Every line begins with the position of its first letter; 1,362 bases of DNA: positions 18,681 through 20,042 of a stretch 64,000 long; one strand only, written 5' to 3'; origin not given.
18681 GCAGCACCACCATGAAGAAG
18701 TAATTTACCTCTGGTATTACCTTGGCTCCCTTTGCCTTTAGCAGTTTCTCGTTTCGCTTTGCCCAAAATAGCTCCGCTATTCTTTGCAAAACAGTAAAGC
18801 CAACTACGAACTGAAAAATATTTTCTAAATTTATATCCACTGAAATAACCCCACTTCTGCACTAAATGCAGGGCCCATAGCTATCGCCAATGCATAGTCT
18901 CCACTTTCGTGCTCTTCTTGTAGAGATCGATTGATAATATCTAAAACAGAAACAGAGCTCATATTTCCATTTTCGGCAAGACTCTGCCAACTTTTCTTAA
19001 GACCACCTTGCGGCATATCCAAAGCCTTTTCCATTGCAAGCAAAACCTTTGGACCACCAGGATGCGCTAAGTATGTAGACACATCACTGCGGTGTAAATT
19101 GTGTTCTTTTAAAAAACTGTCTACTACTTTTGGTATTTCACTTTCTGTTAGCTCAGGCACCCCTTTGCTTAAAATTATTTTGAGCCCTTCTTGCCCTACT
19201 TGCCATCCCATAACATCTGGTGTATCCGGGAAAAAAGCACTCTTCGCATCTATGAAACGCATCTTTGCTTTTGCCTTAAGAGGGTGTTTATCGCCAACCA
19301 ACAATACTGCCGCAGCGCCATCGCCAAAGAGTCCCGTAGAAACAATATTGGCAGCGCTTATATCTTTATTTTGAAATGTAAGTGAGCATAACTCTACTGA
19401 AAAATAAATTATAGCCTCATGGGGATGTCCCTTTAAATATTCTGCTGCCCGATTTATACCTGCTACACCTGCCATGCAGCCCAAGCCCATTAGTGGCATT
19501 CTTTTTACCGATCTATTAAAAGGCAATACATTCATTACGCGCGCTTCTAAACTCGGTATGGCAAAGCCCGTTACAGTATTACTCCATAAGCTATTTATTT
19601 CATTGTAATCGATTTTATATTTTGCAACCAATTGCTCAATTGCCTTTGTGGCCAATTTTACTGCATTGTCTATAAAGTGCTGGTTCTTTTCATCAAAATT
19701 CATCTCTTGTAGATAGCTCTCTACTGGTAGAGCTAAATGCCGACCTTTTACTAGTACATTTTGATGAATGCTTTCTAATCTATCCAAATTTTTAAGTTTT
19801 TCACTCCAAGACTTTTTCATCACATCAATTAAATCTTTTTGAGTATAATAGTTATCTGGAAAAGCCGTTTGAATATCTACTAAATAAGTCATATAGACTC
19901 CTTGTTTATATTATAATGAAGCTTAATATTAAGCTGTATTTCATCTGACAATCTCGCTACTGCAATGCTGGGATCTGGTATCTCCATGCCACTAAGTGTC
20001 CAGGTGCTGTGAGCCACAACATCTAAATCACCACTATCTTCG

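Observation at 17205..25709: A+T-rich island with an srsABC-like type III PKS phenolic-lipid operon extended by YceI and a second methyltransferase, plus LuxR/MMPL/DUF4105 export-type neighbours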

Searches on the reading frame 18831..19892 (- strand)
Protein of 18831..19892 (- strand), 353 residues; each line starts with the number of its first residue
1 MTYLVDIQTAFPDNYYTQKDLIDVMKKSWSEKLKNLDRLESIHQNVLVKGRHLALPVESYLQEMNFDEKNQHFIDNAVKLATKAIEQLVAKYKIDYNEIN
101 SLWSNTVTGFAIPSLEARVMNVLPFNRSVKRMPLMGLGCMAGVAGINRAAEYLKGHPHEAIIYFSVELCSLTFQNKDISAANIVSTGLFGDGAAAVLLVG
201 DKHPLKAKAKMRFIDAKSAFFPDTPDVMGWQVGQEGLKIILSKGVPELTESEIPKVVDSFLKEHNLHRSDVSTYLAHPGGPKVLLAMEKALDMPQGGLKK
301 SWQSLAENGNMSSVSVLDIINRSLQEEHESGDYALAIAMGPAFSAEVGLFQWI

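Call 4: search_protein_families(library=pfam, proteins=[window:18831-19892:-], max_evalue=0.01)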
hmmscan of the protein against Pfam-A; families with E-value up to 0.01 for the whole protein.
window:18831-19892:- (353 aa): 5 families
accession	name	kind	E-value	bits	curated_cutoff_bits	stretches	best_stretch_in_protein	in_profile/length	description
PF08392.18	FAE1_CUT1_RppA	-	1.4e-15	57.9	27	1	61-213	67-217/290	FAE1/Type III polyketide synthase-like protein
PF02797.21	Chal_sti_synt_C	-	5.8e-15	56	27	1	216-347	5-144/151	Chalcone and stilbene synthases, C-terminal domain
PF00195.25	Chal_sti_synt_N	-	2e-13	50.8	27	1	4-199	16-222/225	Chalcone and stilbene synthases, N-terminal domain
PF08541.16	ACP_syn_III_C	-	3.1e-05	24.5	26.6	1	261-352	1-90/90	3-Oxoacyl-[acyl-carrier-protein (ACP)] synthase III C terminal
PF08545.16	ACP_syn_III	-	0.0017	18.7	24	1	138-202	6-65/80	3-Oxoacyl-[acyl-carrier-protein (ACP)] synthase III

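Call 5: search_protein_families(library=ncbifam, proteins=[window:18831-19892:-], max_evalue=0.01)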
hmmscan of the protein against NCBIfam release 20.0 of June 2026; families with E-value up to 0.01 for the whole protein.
window:18831-19892:- (353 aa): 6 families
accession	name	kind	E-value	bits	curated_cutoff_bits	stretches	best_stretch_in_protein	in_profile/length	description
NF042429.2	DHPHCoAsyn_DpgA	equivalog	1.7e-49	168.6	425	1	5-352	2-350/350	3,5-dihydroxyphenylacetyl-CoA synthase DpgA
NF006829.0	PRK09352.1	subfamily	2.7e-14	52.9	249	1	76-352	52-321/322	beta-ketoacyl-ACP synthase 3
TIGR00747.1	fabH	subfamily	2.1e-09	36.9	292.1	1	77-344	51-314/322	beta-ketoacyl-ACP synthase III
NF005541.0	PRK07204.1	equivalog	1.6e-07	31.1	402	1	70-202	43-173/329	beta-ketoacyl-ACP synthase III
NF005703.0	PRK07515.1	equivalog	8.7e-05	21.5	304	1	135-211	152-222/373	beta-ketoacyl-ACP synthase III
NF006720.0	PRK09258.1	equivalog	0.0055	16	285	0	68-340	56-326/338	3-oxoacyl-ACP synthase III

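Call 6: find_encoding_contigs(protein=window:18831-19892:-, flank=10000, max_places=6)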
Protein window:18831-19892:- (353 aa): 8 contigs read that carry it; 1 place shown.
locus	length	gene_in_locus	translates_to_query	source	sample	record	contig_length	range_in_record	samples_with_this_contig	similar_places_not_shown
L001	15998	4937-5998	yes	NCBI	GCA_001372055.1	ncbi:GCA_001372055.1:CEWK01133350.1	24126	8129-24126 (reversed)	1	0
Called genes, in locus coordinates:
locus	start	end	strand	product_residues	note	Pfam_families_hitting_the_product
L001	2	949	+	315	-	?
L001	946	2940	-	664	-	-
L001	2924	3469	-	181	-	PF00196:GerE (weak)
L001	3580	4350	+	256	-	-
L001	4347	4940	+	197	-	PF04264:YceI (weak)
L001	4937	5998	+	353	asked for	PF00195:Chal_sti_synt_N, PF08392:FAE1_CUT1_RppA, PF02797:Chal_sti_synt_C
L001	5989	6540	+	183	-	PF04191:PEMT, PF04140:ICMT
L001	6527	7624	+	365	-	PF00070:Pyr_redox (weak), PF01266:DAO (weak), PF01494:FAD_binding_3, PF07992:Pyr_redox_2 (weak), PF13450:NAD_binding_8 (faint)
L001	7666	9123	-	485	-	PF08239:SH3_3 (weak), PF03734:YkuD (weak)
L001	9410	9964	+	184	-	-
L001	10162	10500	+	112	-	-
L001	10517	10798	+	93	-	-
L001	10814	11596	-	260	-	-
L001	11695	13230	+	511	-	PF00795:CN_hydrolase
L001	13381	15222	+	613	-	-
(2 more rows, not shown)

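Call 7: search_solved_structures(query=window:18831-19892:-, max_evalue=0.00001, show_alignments=2)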
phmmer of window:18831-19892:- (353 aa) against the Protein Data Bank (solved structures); distinct sequences matched with E-value up to 0.00001: 103 (the best 60 are shown).
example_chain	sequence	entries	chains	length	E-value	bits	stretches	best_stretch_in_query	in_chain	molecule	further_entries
4jao_D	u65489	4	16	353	7.7e-76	258.9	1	4-352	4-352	Alpha-pyrone synthesis polyketide synthase-like Pks11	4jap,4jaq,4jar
4jat_A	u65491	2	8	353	1.9e-74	254.3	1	4-352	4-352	Alpha-pyrone synthesis polyketide synthase-like Pks11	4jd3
8ysp_A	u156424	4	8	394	3.2e-64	220.7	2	1-176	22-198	CylI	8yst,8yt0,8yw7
1u0m_A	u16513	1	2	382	3.6e-40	141.6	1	10-352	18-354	putative polyketide synthase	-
2h84_A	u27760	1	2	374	1.4e-34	123.2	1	3-346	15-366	Steely1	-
7cb3_A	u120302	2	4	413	2e-30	109.6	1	70-350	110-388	Chalcone/stilbene synthase | Chalcone synthase-like protein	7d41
7f08_B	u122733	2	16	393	1e-29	107.2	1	4-329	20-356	chalcone synthase | EnPKS1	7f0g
1ted_A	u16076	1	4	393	1.3e-29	106.9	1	37-350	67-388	pks18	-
4b0n_A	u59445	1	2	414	4.7e-29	105.1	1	49-328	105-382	POLYKETIDE SYNTHASE III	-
9uuc_A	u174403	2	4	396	3.2e-28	102.3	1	7-331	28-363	Stilbene synthase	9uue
9uud_A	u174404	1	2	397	3.2e-28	102.3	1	7-331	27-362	Stilbene synthase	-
9uu8_A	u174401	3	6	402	3.4e-28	102.3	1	7-331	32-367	Stilbene synthase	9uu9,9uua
1tee_A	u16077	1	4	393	4.3e-28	101.9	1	37-350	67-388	pks18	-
9uub_A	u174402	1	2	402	4.6e-28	101.8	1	7-331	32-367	stilbene synthase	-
6op5_A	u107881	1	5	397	2.8e-27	99.2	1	7-347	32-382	Styrylpyrone synthase 1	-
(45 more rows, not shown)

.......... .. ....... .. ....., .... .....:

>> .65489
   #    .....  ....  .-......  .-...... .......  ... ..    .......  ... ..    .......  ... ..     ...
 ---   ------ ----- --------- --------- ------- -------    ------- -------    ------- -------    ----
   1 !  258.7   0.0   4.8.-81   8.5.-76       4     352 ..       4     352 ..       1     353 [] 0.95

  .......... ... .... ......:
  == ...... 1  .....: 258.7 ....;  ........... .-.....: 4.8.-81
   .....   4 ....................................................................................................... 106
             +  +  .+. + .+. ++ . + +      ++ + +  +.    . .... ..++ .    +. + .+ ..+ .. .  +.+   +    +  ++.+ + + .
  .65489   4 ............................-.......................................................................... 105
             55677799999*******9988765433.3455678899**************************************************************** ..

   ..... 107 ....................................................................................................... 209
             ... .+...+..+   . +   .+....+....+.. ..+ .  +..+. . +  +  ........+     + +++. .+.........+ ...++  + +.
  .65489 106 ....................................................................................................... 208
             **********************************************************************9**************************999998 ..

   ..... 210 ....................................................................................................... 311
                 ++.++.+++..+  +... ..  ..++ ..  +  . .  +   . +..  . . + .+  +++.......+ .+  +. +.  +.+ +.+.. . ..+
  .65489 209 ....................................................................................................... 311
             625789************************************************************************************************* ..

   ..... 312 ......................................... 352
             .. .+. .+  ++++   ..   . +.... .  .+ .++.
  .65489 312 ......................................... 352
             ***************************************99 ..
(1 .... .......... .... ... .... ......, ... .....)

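Call 8: find_homologous_proteins(query=window:18831-19892:-, max_evalue=1e-20)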
Query window:18831-19892:- (353 aa): 7056 proteins with E <= 1e-20 among 8000 candidates; the best 120 are listed.
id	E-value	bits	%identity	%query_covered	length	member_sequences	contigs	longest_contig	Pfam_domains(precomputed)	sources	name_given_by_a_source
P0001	2.7e-153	528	66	100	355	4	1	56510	PF02797.22,PF08392.19,PF00195.26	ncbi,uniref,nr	ncbi:putative naringenin-chalcone synthase [Bacteriovorax sp. BSW11_IV]|uniref:type III polyketide s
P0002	8.2e-151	520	65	100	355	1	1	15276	PF02797.22,PF08392.19,PF00195.26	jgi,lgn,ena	-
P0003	9.5e-150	517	64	100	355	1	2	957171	PF02797.22,PF08392.19,PF00195.26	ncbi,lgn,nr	ncbi:MAG: type III polyketide synthase [Halobacteriovoraceae bacterium]|nr:type III polyketide synth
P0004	4.1e-149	515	64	100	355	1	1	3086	PF02797.22,PF08392.19,PF00195.26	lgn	-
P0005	6.3e-149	514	64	100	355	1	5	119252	PF02797.22,PF08392.19,PF00195.26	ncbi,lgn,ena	-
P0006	1.9e-148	512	65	100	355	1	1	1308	PF02797.22,PF08392.19,PF00195.26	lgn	-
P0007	7.9e-147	507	63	100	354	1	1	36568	PF02797.22,PF08541.17,PF08392.19,PF00195.26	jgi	jgi:alkylresorcinol/alkylpyrone synthase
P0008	1.6e-146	506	62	100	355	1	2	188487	PF02797.22,PF08392.19,PF00195.26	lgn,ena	-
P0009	1.1e-144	500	62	100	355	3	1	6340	PF02797.22,PF08392.19,PF00195.26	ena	-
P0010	1.1e-143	497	62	100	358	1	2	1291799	PF02797.22,PF08541.17,PF08392.19,PF00195.26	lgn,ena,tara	tara:strand:+ start:123494 stop:124570 length:1077 start_codon:yes stop_codon:yes gene_type:complete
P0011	5.2e-143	495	61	100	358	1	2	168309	PF02797.22,PF08541.17,PF08392.19,PF00195.26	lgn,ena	-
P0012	1.4e-142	493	61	100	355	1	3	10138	PF02797.22,PF08392.19,PF00195.26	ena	-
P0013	2.4e-142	492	60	100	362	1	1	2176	PF02797.22,PF08392.19,PF00195.26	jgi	jgi:alkylresorcinol/alkylpyrone synthase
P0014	2.8e-142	492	61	100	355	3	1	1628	PF02797.22,PF08392.19,PF00195.26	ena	-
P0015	3.2e-141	489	61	100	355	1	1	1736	PF02797.22,PF08541.17,PF08392.19,PF00195.26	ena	-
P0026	1.0e-137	477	60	100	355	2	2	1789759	PF02797.22,PF08541.17,PF08392.19,PF00195.26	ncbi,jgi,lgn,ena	-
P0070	6.2e-122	425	52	100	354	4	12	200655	PF02797.22,PF08392.19,PF00195.26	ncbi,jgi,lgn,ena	ncbi:MAG: type III polyketide synthase [Bacteriovoracaceae bacterium]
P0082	1.0e-115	405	53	100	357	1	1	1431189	PF02797.22,PF08392.19,PF00195.26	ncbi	-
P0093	1.2e-107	378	50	99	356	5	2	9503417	PF02797.22,PF08541.17,PF08392.19,PF00195.26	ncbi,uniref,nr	ncbi:type III polyketide synthase [Candidatus Uabimicrobium amorphum]|uniref:Stilbene synthase n=1 T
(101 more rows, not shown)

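Call 10: find_encoding_contigs(protein=P0001, flank=9000, max_places=1)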
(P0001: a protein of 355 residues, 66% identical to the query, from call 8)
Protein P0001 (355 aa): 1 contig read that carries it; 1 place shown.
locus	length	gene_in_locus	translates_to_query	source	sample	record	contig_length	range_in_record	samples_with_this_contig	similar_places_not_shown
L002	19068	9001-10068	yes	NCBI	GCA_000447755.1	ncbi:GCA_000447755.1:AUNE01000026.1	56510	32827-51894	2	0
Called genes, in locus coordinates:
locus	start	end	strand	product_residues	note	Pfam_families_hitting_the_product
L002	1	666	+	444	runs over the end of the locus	PF01565:FAD_binding_4 (weak), PF02913:FAD-oxidase_C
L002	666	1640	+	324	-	PF03193:RsgA_GTPase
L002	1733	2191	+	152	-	PF07238:PilZ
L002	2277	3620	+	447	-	PF07992:Pyr_redox_2 (faint)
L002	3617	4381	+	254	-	-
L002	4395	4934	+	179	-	PF00160:Pro_isomerase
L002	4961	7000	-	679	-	-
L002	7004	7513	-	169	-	PF00196:GerE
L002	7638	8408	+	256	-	-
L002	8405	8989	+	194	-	PF04264:YceI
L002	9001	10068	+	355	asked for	PF00195:Chal_sti_synt_N, PF08392:FAE1_CUT1_RppA, PF02797:Chal_sti_synt_C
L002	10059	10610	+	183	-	PF04191:PEMT, PF04140:ICMT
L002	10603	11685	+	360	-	PF01494:FAD_binding_3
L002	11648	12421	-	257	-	PF01553:Acyltransferase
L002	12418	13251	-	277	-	PF13444:Acetyltransf_5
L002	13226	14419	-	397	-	PF01546:Peptidase_M20, PF07687:M20_dimer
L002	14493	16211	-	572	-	PF01368:DHH, PF02272:DHHA1, PF17768:RecJ_OB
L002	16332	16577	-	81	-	-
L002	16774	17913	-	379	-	-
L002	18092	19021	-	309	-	-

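Call 11: find_encoding_contigs(protein=P0010, flank=9000, max_places=1)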
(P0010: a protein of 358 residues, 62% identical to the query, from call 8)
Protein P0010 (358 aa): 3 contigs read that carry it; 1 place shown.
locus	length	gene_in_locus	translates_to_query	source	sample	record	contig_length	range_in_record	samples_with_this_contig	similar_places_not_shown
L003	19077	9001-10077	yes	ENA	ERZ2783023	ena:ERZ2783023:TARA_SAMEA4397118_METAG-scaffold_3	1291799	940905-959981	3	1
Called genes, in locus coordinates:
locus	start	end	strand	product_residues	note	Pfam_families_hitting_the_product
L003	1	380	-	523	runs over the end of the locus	PF22113:Mtrc-MtrF_II-IV_dom (faint), PF14522:Cytochrome_C7 (faint), PF09699:Paired_CXXCH_1 (faint), PF13435:Cytochrome_C554 (weak)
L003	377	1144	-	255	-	PF25062:ARM_TT21_N (weak), PF07719:TPR_2 (faint), PF13424:TPR_12 (faint), PF13428:TPR_14 (faint), PF14559:TPR_19 (weak), PF13174:TPR_6 (weak)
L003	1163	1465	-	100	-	PF14346:DUF4398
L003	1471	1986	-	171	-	PF00691:OmpA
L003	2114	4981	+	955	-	-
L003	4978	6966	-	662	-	-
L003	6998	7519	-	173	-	PF00196:GerE (weak)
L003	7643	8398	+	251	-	-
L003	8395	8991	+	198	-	PF04264:YceI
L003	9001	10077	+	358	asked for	PF00195:Chal_sti_synt_N, PF08392:FAE1_CUT1_RppA, PF08541:ACP_syn_III_C (faint), PF02797:Chal_sti_synt_C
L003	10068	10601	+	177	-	PF04191:PEMT (weak), PF04140:ICMT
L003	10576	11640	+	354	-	PF00070:Pyr_redox (weak), PF01494:FAD_binding_3 (weak), PF07992:Pyr_redox_2 (weak), PF13450:NAD_binding_8 (faint)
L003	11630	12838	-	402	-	-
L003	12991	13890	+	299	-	-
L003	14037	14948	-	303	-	-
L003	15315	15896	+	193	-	PF00011:HSP20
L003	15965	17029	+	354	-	-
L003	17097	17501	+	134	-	-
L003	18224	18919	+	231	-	-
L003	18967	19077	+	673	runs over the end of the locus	PF02463:SMC_N (weak), PF11398:DUF2813 (weak), PF13175:AAA_15, PF13476:AAA_23 (faint), PF13304:AAA_21, PF20469:OLD-like_TOPRIM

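Call 12: find_encoding_contigs(protein=P0070, flank=9000, max_places=1)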
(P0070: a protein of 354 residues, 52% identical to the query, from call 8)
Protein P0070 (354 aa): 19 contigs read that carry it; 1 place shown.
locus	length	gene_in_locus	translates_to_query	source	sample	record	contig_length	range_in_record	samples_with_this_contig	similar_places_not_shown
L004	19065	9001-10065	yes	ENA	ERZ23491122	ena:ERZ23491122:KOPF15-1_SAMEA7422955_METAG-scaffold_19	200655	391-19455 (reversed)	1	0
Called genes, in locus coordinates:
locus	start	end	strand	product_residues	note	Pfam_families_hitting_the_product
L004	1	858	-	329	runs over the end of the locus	PF04773:FecR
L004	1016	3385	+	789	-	PF05226:CHASE2, PF00211:Guanylate_cyc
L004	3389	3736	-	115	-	PF03091:CutA1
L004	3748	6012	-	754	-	PF08448:PAS_4, PF13426:PAS_9, PF08447:PAS_3, PF08447:PAS_3, PF08448:PAS_4, PF08447:PAS_3, PF13426:PAS_9, PF00015:MCPsignal, +3 more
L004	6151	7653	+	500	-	-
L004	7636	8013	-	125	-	PF00072:Response_reg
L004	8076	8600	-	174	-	-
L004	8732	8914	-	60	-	-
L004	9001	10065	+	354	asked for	PF00195:Chal_sti_synt_N, PF08392:FAE1_CUT1_RppA, PF02797:Chal_sti_synt_C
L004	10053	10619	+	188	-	PF04140:ICMT, PF04191:PEMT (weak)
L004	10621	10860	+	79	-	-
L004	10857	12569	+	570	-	PF00501:AMP-binding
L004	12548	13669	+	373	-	PF01266:DAO (faint), PF01494:FAD_binding_3 (weak), PF13450:NAD_binding_8 (weak)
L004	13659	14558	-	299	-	-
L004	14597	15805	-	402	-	-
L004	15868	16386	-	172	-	-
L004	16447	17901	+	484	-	PF01073:3Beta_HSD (weak), PF01370:Epimerase, PF05368:NmrA, PF13460:NAD_binding_10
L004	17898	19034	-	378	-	-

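Call 13: find_encoding_contigs(protein=P0026, flank=9000, max_places=1)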
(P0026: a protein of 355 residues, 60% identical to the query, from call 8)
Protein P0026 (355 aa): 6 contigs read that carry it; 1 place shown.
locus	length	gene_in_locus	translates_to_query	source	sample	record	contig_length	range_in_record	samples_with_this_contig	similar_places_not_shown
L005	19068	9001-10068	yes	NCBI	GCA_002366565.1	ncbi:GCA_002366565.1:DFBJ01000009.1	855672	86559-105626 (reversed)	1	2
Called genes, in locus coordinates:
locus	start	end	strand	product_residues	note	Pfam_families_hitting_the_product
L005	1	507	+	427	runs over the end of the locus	PF13434:Lys_Orn_oxgnase, PF13738:Pyr_redox_3, PF07992:Pyr_redox_2 (weak)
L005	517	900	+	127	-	-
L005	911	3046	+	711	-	PF07715:Plug, PF00593:TonB_dep_Rec_b-barrel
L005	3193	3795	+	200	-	-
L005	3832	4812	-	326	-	PF00389:2-Hacid_dh, PF02826:2-Hacid_dh_C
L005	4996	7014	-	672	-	-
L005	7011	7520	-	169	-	PF00196:GerE (weak)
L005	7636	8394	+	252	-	-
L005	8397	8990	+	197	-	PF04264:YceI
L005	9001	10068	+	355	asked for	PF00195:Chal_sti_synt_N, PF08392:FAE1_CUT1_RppA, PF08541:ACP_syn_III_C (faint), PF02797:Chal_sti_synt_C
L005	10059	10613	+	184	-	PF06966:DUF1295 (weak), PF04191:PEMT, PF04140:ICMT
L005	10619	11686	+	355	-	PF00070:Pyr_redox (weak), PF01266:DAO (weak), PF01494:FAD_binding_3, PF03486:HI0933_like (weak), PF07992:Pyr_redox_2 (weak), PF13450:NAD_binding_8 (weak)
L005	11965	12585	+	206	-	-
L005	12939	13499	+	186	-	PF09335:VTT_dom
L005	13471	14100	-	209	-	PF01545:Cation_efflux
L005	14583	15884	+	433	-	PF00919:UPF0004, PF04055:Radical_SAM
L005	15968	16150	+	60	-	-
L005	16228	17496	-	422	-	PF00709:Adenylsucc_synt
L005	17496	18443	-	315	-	PF00389:2-Hacid_dh, PF02826:2-Hacid_dh_C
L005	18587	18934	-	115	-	-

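Call 14: find_encoding_contigs(protein=P0082, flank=9000, max_places=1)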
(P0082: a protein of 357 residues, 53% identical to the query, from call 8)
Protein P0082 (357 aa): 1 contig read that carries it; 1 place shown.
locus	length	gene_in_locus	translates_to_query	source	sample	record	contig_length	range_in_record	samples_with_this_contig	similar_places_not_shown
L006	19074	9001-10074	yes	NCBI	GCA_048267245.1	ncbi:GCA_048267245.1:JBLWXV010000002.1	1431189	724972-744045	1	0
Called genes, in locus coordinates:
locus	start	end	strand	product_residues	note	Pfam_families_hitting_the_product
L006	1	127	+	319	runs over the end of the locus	PF00126:HTH_1, PF03466:LysR_substrate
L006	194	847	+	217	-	PF03496:ADPrib_exo_Tox, PF01129:ART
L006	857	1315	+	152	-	PF05981:CreA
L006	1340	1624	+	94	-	-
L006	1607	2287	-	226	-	PF01026:TatD_DNase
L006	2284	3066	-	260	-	PF00899:ThiF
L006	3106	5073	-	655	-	-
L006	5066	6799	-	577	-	PF00512:HisKA, PF02518:HATPase_c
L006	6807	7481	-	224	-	PF00072:Response_reg, PF00486:Trans_reg_C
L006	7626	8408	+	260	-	-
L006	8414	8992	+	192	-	PF04264:YceI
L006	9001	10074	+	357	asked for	PF00195:Chal_sti_synt_N, PF08392:FAE1_CUT1_RppA, PF02797:Chal_sti_synt_C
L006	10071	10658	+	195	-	PF04191:PEMT, PF04140:ICMT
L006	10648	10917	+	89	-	-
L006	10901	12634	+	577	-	PF00501:AMP-binding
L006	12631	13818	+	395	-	PF00070:Pyr_redox (weak), PF01266:DAO (faint), PF01494:FAD_binding_3, PF07992:Pyr_redox_2 (weak)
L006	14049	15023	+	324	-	PF15887:Peptidase_Mx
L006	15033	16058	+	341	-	PF07478:Dala_Dala_lig_C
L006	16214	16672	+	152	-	-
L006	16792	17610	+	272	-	PF14602:Hexapep_2 (faint), PF00132:Hexapep (weak)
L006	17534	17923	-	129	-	-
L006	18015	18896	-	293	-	-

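Call 15: find_encoding_contigs(protein=P0093, flank=9000, max_places=1)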
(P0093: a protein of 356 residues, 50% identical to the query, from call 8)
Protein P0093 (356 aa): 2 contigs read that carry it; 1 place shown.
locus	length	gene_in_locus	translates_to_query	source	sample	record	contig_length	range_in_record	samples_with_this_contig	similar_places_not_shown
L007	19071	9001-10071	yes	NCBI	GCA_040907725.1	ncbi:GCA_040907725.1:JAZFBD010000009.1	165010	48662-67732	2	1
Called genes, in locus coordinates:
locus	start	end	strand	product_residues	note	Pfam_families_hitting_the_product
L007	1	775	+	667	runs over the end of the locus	PF00535:Glycos_transf_2, PF10111:Glyco_tranf_2_2 (faint), PF01983:CofC (faint), PF09837:DUF2064, PF00535:Glycos_transf_2, PF13641:Glyco_tranf_2_3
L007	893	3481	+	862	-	PF00133:tRNA-synt_1, PF01406:tRNA-synt_1e (faint), PF09334:tRNA-synt_1g, PF13603:tRNA-synt_1_2, PF00133:tRNA-synt_1, PF08264:Anticodon_1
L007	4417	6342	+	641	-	PF21138:SMUBP-2_HCS1_1B, PF04851:ResIII (faint), PF13086:AAA_11, PF13245:AAA_19, PF13604:AAA_30, PF01443:Viral_helicase1 (faint), PF13087:AAA_12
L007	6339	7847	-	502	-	-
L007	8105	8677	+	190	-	-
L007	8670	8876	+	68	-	-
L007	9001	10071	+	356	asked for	PF00195:Chal_sti_synt_N, PF08392:FAE1_CUT1_RppA, PF02797:Chal_sti_synt_C, PF08541:ACP_syn_III_C (weak)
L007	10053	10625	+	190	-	PF04191:PEMT, PF04140:ICMT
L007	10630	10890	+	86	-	PF00550:PP-binding (weak)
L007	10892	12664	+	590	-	PF00501:AMP-binding, PF14535:AMP-binding_C_2 (weak)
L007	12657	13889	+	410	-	PF00890:FAD_binding_2 (weak), PF01266:DAO (faint), PF01494:FAD_binding_3, PF04820:Trp_halogenase (faint), PF07992:Pyr_redox_2 (faint), PF13450:NAD_binding_8 (faint), PF13738:Pyr_redox_3 (weak)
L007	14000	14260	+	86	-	-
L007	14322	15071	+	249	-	PF12844:HTH_19, PF13413:HTH_25 (weak), PF13560:HTH_31, PF01381:HTH_3, PF00717:Peptidase_S24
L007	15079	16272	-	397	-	-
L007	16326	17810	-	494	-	-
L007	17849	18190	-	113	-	-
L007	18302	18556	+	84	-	PF01722:BolA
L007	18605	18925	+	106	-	PF00462:Glutaredoxin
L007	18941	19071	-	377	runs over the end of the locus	PF04107:GCS2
